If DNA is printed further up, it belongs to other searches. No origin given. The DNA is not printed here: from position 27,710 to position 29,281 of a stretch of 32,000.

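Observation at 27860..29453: Split Mo/W sensor: ModE DNA-binding domain alone, followed by a dead tyrosine-recombinase fold fused to a di-Mop oxyanion-binding module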

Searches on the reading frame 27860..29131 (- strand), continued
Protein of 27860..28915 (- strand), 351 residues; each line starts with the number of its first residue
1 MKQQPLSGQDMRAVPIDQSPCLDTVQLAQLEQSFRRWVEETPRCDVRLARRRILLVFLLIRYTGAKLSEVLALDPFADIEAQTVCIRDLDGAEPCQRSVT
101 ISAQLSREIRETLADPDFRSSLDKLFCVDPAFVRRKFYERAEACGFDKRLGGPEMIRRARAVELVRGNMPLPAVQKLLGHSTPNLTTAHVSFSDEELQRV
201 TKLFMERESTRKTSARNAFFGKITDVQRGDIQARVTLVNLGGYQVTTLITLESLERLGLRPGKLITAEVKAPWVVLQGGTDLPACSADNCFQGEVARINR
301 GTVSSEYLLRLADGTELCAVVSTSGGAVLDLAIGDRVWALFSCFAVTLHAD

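Call 18: find_related_loci(query=A1, collection=genome_contigs, flank=10000)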
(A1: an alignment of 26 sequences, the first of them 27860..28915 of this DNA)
Query A1 (351 aa) in genome_contigs; peptide patterns used: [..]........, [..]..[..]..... (x = any residue, [..] = any of these).
434 stretches matched a pattern; 398 encode a relative of the query (tblastn E <= 1e-3); the best 80 are kept; 80 distinct loci.
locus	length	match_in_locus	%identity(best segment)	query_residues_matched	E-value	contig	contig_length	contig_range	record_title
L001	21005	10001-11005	72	20-351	9e-163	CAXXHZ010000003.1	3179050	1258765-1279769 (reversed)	MAG: uncultured Desulfobulbus sp. isolate bd6dbf35-2021-44f6-84f6-768688d3149b genome assembly, contig: contig_3, whole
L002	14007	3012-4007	73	20-351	1e-162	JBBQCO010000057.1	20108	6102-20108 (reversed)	MAG: Desulfobulbales bacterium isolate Co_metawrap_1229 Cmw_1229_k141_24229250_length_20108_cov_13.0000, whole genome sh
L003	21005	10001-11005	73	17-351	1e-162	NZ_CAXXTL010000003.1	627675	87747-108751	MAG: uncultured Desulfobulbus sp. isolate 488ba005-bef4-404b-a7aa-59c4f49eb36e contig_3, whole genome shotgun sequence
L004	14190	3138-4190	68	2-349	3e-162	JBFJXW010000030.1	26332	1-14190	MAG: Desulfobulbus sp. isolate Mix_sand19.2022.05.G.7 k141_4372201_length_26332_cov_15.5308, whole genome shotgun sequen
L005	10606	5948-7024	70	2-351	4e-161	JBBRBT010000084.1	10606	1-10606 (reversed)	MAG: Desulfobulbales bacterium isolate Co_metawrap_2357 Cmw_2357_k141_23012045_length_10606_cov_8.9969, whole genome sho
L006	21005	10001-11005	73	17-351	3e-157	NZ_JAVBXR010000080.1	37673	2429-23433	MAG: Desulfobulbus sp. isolate GS12 730, whole genome shotgun sequence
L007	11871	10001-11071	65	5-349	5e-156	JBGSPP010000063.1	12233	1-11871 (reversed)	MAG: Desulfobulbus sp. isolate JTS-AC307 k141_4111124, whole genome shotgun sequence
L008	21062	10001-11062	65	3-351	4e-156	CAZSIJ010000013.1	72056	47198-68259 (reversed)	MAG TPA_asm: uncultured Desulfobulbus sp. isolate binchicken_co2_65 genome assembly, contig: NODE_192_length_72056_cov_1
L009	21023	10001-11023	68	13-351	2e-155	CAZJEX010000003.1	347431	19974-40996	MAG TPA_asm: uncultured Desulfobulbus sp. isolate SRP302447_co4_640 genome assembly, contig: NODE_85_length_347431_cov_7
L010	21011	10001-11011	67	17-351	4e-154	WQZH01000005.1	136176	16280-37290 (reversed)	MAG: Desulfobulbus sp. isolate Emb289P4bin76 Ga0123357_10000023, whole genome shotgun sequence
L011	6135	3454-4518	66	2-351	4e-154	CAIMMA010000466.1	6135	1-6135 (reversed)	uncultured bacterium isolate Loclat_bin-10882 genome assembly, contig: bin-10882:466/819, whole genome shotgun sequence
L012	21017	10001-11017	69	15-351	2e-153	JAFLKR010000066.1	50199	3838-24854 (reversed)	MAG: Desulfobulbaceae bacterium isolate LaCa_MAG_10 c_000000001202, whole genome shotgun sequence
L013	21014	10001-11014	68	17-351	3e-152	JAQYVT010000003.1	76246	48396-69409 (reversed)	MAG: Desulfobacterales bacterium isolate SF_100_bin76 SF_100_bin.76.orig_100_contig-145_638, whole genome shotgun sequen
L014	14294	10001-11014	66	17-351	4e-147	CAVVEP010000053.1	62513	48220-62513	MAG: uncultured delta proteobacterium isolate MFD02416.bin.3.208 genome assembly, contig: contig_54812, whole genome sho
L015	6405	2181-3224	62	6-351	4e-147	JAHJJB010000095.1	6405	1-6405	MAG: Proteobacteria bacterium isolate Modern_marine_rock_biofilm.mb.18 Modern_marine_rock.mb.18_k141_282296, whole genom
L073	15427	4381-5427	59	10-351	1e-130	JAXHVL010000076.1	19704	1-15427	MAG: Thermodesulfobacteriota bacterium isolate MAG76_tar_biofilm MAG76_76, whole genome shotgun sequence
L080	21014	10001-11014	59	17-351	7e-130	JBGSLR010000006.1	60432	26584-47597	MAG: Desulfobacterales bacterium isolate JTS-AC21 k141_3599714, whole genome shotgun sequence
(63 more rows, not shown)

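Call 20: find_encoding_contigs(protein=window:27860-28915:-, flank=10000, max_places=6)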
Protein window:27860-28915:- (351 aa): no gene with exactly this product is on record in the collection.

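Call 21: find_encoding_contigs(protein=P0005, flank=10000, max_places=3)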
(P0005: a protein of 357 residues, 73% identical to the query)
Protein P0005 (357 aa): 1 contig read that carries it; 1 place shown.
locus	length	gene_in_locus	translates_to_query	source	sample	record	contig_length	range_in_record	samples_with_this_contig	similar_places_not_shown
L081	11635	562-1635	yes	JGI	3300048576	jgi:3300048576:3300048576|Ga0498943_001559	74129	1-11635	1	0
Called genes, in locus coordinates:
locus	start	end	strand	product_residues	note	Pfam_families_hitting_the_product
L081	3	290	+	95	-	?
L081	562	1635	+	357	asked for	PF03459:TOBE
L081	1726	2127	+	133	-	PF02085:Cytochrom_CIII, PF14522:Cytochrome_C7 (weak)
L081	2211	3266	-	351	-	PF13555:AAA_29 (faint), PF00005:ABC_tran, PF03459:TOBE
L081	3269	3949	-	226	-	PF00528:BPD_transp_1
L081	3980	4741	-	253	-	PF13531:SBP_bac_11, PF01547:SBP_bac_1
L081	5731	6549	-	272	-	PF00126:HTH_1 (weak), PF03459:TOBE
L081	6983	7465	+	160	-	-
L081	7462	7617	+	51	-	-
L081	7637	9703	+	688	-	PF07715:Plug, PF00593:TonB_dep_Rec_b-barrel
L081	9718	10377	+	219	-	PF02663:FmdE, PF01258:zf-dskA_traR (weak)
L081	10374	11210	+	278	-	PF13489:Methyltransf_23 (weak), PF08241:Methyltransf_11 (weak), PF08242:Methyltransf_12 (weak), PF13649:Methyltransf_25, PF13847:Methyltransf_31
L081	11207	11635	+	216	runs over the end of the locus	PF01209:Ubie_methyltran, PF13489:Methyltransf_23 (weak), PF05175:MTS (weak), PF13847:Methyltransf_31, PF08241:Methyltransf_11, PF08242:Methyltransf_12, PF13649:Methyltransf_25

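Call 51: search_protein_families(library=pfam, proteins=[L003:7832-8962:+, L003:8952-9278:+, L080:8406-9650:-, L073:3185-4159:-, L003:11015-11491:+, L001:11260-13227:+, L001:13243-13890:+], max_evalue=0.001)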
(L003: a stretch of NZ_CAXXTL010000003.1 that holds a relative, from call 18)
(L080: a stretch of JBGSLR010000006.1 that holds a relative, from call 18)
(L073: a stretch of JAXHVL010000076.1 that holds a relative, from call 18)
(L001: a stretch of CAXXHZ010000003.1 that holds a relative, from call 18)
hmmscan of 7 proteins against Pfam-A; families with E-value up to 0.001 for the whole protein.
L003:7832-8962:+ (376 aa): 2 families
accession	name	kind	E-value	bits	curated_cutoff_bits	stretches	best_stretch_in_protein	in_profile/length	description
PF00056.29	Ldh_1_N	-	5e-12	46.5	27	1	16-161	2-135/141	lactate/malate dehydrogenase, NAD binding domain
PF02866.23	Ldh_1_C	-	8.4e-06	26.3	22.6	1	173-218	4-49/174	lactate/malate dehydrogenase, alpha/beta C-terminal domain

L003:8952-9278:+ (108 aa): 0 families

L080:8406-9650:- (414 aa): 1 family
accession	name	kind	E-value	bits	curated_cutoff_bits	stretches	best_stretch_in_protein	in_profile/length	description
PF16983.11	MFS_MOT1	-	1.9e-45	154.2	30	2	246-365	3-111/111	Molybdate transporter of MFS superfamily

L073:3185-4159:- (324 aa): 1 family
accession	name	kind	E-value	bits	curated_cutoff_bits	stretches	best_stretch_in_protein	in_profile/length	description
PF01925.25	TauE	-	2.9e-37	129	32.6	1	21-316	3-236/237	Sulfite exporter TauE/SafE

L003:11015-11491:+ (158 aa): 4 families
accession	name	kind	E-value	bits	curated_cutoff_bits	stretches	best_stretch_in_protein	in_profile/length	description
PF02085.21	Cytochrom_CIII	-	1.4e-10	41.9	22.9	1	65-156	11-101/101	Class III cytochrome C family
PF14522.11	Cytochrome_C7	-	1.6e-06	28.3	24.8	1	76-143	2-67/67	Cytochrome c7 and related cytochrome c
PF14537.11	Cytochrom_c3_2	-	0.00035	21.4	25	0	85-157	6-79/79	Cytochrome c3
PF09699.15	Paired_CXXCH_1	-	0.00076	19.6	20.6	1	112-146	8-40/41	Doubled CXXCH motif (Paired_CXXCH_1)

L001:11260-13227:+ (655 aa): 2 families
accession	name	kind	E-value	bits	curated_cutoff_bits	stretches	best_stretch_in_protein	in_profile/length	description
PF20250.3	FapA_N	-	5e-52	176.3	27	2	198-367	3-175/178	Flagellar Assembly Protein A N-terminal region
PF03961.19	FapA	-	3.8e-37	128.8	31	1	382-637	6-271/272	Flagellar Assembly Protein A beta solenoid domain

L001:13243-13890:+ (215 aa): 1 family
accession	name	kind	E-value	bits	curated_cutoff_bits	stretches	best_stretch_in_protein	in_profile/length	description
PF00571.33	CBS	-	5.3e-33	113.5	24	2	7-56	5-55/57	CBS domain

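Call 52: predict_structure(alignment_id=A1)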
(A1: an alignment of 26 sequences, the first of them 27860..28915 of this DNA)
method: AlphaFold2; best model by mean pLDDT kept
length: 351 residues; sequences in the alignment: 26
mean_pLDDT: 71.7   pTM: 0.49
mean pLDDT of the five models: 71.7, 70.2, 69.2, 67.0, 56.5
residues with pLDDT >= 90: 60; 70-90: 161; 50-70: 60; < 50: 70
segments of 3 or more residues with pLDDT < 50: 1-19, 181-217, 271-273, 286-288, 342-346
pLDDT, mean of each block of 10 residues (from residue 1): 31 34 85 93 87 94 89 88 82 77 91 89 78 90 87 86 70 66 35 41 42 44 82 71 65 79 69 66 61 86 72 73 72 85 49 46
secondary structure, 60 per line:
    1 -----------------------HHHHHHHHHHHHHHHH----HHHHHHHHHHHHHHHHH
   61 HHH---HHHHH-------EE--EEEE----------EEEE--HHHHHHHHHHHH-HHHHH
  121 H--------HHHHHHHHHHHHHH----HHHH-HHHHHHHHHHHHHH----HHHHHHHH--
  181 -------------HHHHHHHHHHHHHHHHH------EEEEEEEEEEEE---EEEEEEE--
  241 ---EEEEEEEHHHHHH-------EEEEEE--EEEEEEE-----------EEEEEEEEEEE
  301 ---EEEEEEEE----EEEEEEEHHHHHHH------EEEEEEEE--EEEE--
elements in order: H24-39 H44-63 H67-71 E83-86 E97-100 H103-114 H116-121 H130-143 H148-151 H153-166 H171-178 H194-210 E217-228 E232-238 E244-250 H251-256 E264-269 E272-278 E290-300 E304-311 E316-322 H323-329 E336-343 E346-349

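Call 56: fold_search(model_id=the predicted structure, library=pdb)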
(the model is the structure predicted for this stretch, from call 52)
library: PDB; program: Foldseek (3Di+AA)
matches with E <= 10: 1143; with E <= 0.001: 35
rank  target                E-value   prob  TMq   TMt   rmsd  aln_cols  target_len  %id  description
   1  1o7l_B                9.2e-12  1.00  0.19  0.26  19.1       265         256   25  Molybdate-activated form of ModE from Escherichia coli (released 2003-02-20)
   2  1o7l_D                9.2e-12  1.00  0.19  0.26  19.0       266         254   23  Molybdate-activated form of ModE from Escherichia coli (released 2003-02-20)
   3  1o7l_C                3.3e-11  1.00  0.20  0.27  17.3       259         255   25  Molybdate-activated form of ModE from Escherichia coli (released 2003-02-20)
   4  1h9s_B                3.7e-11  1.00  0.19  0.45  12.8       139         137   36  Molybdate bound complex of Dimop domain of ModE from E.coli (released 2001-06-19)
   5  1h9m_A                6.7e-11  1.00  0.20  0.47  13.2       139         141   36  Two crystal structures of the cytoplasmic molybdate-binding protein ModG suggest a novel cooperative binding mechanism (released 2001-05-11)
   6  1o7l_A                7.1e-11  1.00  0.20  0.27  17.3       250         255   24  Molybdate-activated form of ModE from Escherichia coli (released 2003-02-20)
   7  1h9k                  8.4e-11  1.00  0.20  0.46  13.8       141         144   36  Two crystal structures of the cytoplasmic molybdate-binding protein ModG suggest a novel cooperative binding mechanism a (released 2001-05-11)
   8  1b9n_A                8.8e-11  1.00  0.19  0.25  17.2       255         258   25  REGULATOR FROM ESCHERICHIA COLI (released 2000-03-15)
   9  1h9r_A                1.0e-10  1.00  0.19  0.45  12.9       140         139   36  Tungstate bound complex Dimop domain of ModE from E.coli (released 2001-06-19)
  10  1b9m_B                1.0e-10  1.00  0.19  0.26  17.7       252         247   24  REGULATOR FROM ESCHERICHIA COLI (released 2000-03-15)
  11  1h9j                  1.4e-10  1.00  0.20  0.46  13.8       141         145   36  Two crystal structures of the cytoplasmic molybdate-binding protein ModG suggest a novel cooperative binding mechanism a (released 2001-05-11)
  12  1b9n_B                3.2e-10  1.00  0.19  0.26  17.8       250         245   24  REGULATOR FROM ESCHERICHIA COLI (released 2000-03-15)
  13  1h9s_A                4.2e-10  1.00  0.19  0.45  12.9       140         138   36  Molybdate bound complex of Dimop domain of ModE from E.coli (released 2001-06-19)
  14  1b9m_A                4.5e-10  1.00  0.19  0.24  17.2       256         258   25  REGULATOR FROM ESCHERICHIA COLI (released 2000-03-15)
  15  3nkh_A                3.8e-06  1.00  0.40  0.61  11.3       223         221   16  Crystal Structure of Integrase from MRSA strain Staphylococcus aureus (released 2010-08-18)
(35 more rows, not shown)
